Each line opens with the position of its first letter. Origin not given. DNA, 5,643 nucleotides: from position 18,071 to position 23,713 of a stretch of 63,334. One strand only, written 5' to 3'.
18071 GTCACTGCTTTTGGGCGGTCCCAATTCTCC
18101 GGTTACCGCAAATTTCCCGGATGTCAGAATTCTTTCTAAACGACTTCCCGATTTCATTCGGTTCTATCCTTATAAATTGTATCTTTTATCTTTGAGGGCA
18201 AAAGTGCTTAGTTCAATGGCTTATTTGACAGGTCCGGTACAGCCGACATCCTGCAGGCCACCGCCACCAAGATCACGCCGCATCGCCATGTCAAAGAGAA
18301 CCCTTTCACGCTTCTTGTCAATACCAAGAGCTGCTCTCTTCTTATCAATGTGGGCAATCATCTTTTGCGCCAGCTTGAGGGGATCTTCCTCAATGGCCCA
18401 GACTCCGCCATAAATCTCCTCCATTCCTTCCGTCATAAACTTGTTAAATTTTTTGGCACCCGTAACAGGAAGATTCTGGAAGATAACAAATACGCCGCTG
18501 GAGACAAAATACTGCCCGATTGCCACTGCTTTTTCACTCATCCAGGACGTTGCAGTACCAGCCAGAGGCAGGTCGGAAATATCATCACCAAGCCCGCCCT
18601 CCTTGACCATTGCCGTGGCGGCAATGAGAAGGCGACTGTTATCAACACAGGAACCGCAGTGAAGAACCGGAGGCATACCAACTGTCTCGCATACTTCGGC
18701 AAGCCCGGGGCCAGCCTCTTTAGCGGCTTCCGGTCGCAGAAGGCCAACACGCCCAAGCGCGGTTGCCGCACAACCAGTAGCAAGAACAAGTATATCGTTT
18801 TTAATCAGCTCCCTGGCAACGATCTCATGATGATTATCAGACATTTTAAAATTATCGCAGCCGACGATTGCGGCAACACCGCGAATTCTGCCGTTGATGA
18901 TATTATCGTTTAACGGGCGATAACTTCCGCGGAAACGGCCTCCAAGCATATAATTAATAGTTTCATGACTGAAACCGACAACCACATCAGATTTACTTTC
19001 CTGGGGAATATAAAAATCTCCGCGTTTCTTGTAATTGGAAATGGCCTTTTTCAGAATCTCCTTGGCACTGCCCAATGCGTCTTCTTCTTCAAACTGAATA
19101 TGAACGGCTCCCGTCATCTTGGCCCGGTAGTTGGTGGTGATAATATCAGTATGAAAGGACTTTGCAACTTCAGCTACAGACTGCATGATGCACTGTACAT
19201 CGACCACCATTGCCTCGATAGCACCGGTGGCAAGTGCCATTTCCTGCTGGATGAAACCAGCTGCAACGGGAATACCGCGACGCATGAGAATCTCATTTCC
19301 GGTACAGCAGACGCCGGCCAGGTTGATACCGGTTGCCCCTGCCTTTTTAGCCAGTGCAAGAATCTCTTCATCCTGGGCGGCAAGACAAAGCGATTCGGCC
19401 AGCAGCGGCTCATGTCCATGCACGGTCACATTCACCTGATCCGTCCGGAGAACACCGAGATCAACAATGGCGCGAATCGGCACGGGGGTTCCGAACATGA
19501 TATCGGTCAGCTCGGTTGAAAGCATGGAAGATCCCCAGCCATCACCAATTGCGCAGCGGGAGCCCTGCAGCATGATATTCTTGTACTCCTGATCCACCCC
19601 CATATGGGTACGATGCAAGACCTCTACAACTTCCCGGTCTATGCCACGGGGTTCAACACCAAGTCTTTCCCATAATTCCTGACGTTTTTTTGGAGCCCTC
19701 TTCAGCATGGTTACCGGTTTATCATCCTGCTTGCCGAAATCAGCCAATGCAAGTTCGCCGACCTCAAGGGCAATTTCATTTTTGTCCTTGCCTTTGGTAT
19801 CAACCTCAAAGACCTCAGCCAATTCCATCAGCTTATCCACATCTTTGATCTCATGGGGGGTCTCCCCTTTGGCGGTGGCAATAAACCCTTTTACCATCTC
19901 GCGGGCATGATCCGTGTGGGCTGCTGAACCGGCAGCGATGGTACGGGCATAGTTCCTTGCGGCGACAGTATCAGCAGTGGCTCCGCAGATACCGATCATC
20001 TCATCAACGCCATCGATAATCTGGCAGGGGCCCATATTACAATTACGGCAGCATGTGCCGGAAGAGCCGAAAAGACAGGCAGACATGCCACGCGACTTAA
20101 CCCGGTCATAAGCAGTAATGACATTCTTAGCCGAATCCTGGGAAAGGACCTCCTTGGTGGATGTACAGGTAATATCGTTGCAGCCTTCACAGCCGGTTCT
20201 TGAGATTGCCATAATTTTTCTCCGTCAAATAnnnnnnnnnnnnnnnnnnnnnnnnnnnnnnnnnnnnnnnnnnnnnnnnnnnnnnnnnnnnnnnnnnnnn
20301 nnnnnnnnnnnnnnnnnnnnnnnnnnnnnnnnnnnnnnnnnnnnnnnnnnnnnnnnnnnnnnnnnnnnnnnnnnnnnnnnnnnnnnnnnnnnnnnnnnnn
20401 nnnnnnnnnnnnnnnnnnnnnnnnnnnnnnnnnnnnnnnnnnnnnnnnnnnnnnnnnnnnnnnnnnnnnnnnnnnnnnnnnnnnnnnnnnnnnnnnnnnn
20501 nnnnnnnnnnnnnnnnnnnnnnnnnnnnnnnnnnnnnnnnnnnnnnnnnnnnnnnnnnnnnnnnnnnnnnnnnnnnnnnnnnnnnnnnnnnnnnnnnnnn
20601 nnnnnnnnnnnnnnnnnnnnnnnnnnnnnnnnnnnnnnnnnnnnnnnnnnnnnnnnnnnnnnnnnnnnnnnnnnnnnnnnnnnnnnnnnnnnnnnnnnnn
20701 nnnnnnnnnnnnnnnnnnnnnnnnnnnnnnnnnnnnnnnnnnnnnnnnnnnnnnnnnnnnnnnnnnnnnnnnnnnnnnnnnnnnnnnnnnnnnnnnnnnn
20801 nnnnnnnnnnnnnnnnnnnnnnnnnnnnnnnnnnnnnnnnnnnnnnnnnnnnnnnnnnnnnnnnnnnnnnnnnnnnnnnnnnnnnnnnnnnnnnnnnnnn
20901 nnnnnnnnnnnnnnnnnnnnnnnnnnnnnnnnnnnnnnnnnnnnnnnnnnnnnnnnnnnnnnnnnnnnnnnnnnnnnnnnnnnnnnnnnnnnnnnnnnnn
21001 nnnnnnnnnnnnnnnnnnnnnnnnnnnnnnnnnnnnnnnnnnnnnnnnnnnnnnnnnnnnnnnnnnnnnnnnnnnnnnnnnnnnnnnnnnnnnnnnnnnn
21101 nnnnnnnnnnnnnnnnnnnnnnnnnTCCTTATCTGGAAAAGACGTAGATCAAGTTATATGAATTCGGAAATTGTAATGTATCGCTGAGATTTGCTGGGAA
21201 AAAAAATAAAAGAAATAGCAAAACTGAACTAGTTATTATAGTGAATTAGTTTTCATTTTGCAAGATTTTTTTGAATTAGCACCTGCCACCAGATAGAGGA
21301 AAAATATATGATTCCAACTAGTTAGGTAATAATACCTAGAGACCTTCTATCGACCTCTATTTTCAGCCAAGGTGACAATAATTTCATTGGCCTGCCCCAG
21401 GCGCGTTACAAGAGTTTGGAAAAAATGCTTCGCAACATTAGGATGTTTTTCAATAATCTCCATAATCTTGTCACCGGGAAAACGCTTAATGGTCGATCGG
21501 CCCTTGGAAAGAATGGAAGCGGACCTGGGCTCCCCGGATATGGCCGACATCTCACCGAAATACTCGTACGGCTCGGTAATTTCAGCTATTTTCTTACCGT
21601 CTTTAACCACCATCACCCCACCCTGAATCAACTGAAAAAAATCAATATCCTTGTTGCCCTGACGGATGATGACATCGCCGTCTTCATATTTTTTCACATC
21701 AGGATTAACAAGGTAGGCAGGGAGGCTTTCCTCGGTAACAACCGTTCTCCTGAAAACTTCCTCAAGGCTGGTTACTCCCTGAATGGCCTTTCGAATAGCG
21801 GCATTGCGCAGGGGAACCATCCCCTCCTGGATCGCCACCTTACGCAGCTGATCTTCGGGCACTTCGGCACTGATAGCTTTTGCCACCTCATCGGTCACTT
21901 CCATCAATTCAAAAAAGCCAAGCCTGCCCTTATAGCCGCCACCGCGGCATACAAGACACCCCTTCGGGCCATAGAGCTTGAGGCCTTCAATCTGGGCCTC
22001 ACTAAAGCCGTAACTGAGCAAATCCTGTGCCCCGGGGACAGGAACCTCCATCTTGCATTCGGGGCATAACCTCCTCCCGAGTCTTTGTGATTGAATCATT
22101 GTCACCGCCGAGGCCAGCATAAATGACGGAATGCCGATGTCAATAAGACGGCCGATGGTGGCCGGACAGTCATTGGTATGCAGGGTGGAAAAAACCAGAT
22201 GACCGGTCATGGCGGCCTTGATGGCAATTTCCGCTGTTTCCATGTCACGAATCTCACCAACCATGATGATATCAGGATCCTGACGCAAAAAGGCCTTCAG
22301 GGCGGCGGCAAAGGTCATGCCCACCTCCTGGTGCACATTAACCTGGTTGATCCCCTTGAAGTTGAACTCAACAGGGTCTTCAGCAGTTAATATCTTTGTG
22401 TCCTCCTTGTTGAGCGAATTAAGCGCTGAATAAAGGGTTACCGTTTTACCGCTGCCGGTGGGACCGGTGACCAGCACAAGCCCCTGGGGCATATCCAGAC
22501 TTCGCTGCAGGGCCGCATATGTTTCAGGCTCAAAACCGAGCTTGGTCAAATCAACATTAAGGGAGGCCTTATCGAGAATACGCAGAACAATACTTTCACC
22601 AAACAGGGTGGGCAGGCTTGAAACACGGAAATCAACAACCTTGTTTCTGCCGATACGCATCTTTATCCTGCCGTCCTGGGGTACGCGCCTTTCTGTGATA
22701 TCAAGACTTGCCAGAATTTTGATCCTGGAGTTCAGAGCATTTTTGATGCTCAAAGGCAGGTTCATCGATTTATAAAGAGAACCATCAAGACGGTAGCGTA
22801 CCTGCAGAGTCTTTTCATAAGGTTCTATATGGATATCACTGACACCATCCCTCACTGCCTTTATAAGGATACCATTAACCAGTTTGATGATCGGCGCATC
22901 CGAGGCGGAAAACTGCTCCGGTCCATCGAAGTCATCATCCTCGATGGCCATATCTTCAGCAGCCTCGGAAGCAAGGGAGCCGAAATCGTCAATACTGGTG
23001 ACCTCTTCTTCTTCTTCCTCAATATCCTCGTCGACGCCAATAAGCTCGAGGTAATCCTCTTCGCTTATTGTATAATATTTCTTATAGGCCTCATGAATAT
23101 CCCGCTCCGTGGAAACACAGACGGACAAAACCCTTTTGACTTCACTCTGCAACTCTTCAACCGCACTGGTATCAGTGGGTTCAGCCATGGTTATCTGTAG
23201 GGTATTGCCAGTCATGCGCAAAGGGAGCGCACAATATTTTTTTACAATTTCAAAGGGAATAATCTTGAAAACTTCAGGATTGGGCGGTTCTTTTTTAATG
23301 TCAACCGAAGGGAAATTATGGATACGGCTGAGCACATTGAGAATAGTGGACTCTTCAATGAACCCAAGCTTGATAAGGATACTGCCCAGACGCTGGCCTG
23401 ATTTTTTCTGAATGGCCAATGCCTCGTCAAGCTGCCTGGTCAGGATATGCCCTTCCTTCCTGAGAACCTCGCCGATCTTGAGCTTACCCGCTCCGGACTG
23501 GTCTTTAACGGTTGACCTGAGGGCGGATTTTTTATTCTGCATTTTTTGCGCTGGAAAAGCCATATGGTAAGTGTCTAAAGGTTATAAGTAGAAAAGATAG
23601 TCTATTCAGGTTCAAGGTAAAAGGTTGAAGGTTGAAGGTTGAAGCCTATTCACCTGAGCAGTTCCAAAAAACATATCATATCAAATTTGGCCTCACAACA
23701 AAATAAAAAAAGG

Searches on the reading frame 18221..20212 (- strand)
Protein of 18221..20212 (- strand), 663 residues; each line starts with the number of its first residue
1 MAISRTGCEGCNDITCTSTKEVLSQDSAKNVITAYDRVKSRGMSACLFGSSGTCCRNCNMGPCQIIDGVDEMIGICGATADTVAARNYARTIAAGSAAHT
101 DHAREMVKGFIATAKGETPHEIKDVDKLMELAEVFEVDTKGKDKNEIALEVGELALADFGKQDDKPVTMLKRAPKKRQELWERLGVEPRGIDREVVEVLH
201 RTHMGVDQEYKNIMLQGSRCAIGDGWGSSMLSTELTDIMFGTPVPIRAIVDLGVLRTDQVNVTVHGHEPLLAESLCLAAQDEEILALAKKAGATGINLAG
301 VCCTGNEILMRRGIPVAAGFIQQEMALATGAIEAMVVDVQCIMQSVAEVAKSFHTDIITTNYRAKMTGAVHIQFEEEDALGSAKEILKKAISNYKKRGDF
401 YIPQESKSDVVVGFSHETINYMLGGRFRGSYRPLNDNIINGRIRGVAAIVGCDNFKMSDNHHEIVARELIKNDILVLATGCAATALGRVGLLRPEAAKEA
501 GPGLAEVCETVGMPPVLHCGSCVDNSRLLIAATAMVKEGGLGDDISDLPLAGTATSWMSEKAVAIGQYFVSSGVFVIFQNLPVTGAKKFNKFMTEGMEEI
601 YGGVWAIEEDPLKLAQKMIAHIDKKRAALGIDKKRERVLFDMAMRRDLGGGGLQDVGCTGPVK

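Call 73: search_protein_families(library=pfam, proteins=[window:18221-20212:-], max_evalue=0.00001)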
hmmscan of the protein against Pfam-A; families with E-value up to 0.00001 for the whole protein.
window:18221-20212:- (663 aa): 1 family
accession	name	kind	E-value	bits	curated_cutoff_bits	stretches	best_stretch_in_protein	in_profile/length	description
PF03063.25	Prismane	-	1.1e-160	536.1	27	1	53-611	1-512/513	Prismane/CO dehydrogenase family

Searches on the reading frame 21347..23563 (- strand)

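Call 73: search_protein_families(library=pfam, proteins=[window:21347-23563:-], max_evalue=0.00001)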
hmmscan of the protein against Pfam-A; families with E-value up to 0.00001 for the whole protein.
window:21347-23563:- (738 aa): 3 families
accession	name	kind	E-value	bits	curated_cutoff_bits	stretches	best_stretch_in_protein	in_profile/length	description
PF00437.27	T2SSE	-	2.6e-133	444.7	24.9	1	220-605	3-370/370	Type II/IV secretion system protein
PF05157.20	MshEN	-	1.6e-14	54.1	23.1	1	83-165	2-85/90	MshEN domain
PF00027.35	cNMP_binding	-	3.5e-14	53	27.5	1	624-707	2-89/89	Cyclic nucleotide-binding domain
